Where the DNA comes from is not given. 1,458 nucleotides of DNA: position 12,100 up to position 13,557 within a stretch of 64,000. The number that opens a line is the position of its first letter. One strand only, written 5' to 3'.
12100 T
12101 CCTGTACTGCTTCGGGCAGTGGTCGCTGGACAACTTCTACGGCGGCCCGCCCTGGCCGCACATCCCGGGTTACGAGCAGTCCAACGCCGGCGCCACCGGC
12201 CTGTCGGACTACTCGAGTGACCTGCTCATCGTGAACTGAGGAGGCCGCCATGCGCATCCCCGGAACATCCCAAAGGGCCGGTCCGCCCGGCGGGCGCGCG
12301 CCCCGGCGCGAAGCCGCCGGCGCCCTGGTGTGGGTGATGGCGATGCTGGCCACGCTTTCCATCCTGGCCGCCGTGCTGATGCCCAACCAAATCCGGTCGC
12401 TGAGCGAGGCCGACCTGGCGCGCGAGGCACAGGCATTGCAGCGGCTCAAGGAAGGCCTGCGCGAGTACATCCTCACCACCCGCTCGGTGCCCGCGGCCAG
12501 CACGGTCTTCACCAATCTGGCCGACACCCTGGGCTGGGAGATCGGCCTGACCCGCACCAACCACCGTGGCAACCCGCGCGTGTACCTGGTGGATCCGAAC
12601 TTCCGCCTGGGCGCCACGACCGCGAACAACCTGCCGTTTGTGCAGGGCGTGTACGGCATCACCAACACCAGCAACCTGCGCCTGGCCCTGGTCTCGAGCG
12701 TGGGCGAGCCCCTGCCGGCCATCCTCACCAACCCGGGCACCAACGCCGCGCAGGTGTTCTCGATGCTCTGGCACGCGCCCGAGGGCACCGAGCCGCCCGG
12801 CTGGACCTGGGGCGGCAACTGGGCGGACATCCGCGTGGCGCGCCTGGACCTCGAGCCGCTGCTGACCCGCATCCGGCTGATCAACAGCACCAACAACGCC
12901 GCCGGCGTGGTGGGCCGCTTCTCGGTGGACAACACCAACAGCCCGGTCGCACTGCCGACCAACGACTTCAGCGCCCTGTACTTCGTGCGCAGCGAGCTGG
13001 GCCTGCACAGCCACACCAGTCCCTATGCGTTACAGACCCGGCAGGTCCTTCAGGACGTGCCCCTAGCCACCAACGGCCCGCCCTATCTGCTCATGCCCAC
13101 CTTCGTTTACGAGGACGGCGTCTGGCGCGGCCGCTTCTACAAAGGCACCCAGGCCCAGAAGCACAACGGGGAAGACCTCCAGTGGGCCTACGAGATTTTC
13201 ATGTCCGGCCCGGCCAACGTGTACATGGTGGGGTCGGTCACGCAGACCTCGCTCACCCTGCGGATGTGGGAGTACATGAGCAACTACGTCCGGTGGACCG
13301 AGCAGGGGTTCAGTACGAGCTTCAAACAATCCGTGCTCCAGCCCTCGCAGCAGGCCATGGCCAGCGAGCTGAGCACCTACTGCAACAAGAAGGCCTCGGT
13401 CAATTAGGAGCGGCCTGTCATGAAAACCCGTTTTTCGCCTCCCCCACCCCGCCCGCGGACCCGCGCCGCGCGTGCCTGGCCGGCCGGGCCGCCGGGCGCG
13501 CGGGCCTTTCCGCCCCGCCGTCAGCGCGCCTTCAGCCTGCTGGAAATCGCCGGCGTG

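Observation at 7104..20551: Type IV filament locus with three paralogous ~380-aa pilin-like subunits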

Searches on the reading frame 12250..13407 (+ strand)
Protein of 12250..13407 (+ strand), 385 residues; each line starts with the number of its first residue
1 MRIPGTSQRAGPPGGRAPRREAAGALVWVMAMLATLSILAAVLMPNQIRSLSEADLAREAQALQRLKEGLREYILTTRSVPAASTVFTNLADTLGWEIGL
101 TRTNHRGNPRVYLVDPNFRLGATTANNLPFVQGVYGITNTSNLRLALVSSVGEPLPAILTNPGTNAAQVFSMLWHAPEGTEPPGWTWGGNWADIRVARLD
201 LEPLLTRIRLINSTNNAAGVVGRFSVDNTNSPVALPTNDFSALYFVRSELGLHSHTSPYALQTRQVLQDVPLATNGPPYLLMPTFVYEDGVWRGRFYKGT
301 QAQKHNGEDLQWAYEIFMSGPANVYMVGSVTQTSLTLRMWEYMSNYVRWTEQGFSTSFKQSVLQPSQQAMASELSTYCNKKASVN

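Call 5: search_protein_families(library=pfam, proteins=[window:12250-13407:+], max_evalue=0.1)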
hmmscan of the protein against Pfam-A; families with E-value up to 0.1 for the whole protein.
window:12250-13407:+ (385 aa): 0 families

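Call 6: search_protein_families(library=ncbifam, proteins=[window:12250-13407:+], max_evalue=0.1)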
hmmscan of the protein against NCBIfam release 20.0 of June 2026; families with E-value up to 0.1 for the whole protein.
window:12250-13407:+ (385 aa): 1 family
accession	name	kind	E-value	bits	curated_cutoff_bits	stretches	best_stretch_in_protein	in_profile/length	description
TIGR01710.1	typeII_sec_gspG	equivalog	0.086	12.9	88.85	0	26-84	5-63/134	type II secretion system major pseudopilin GspG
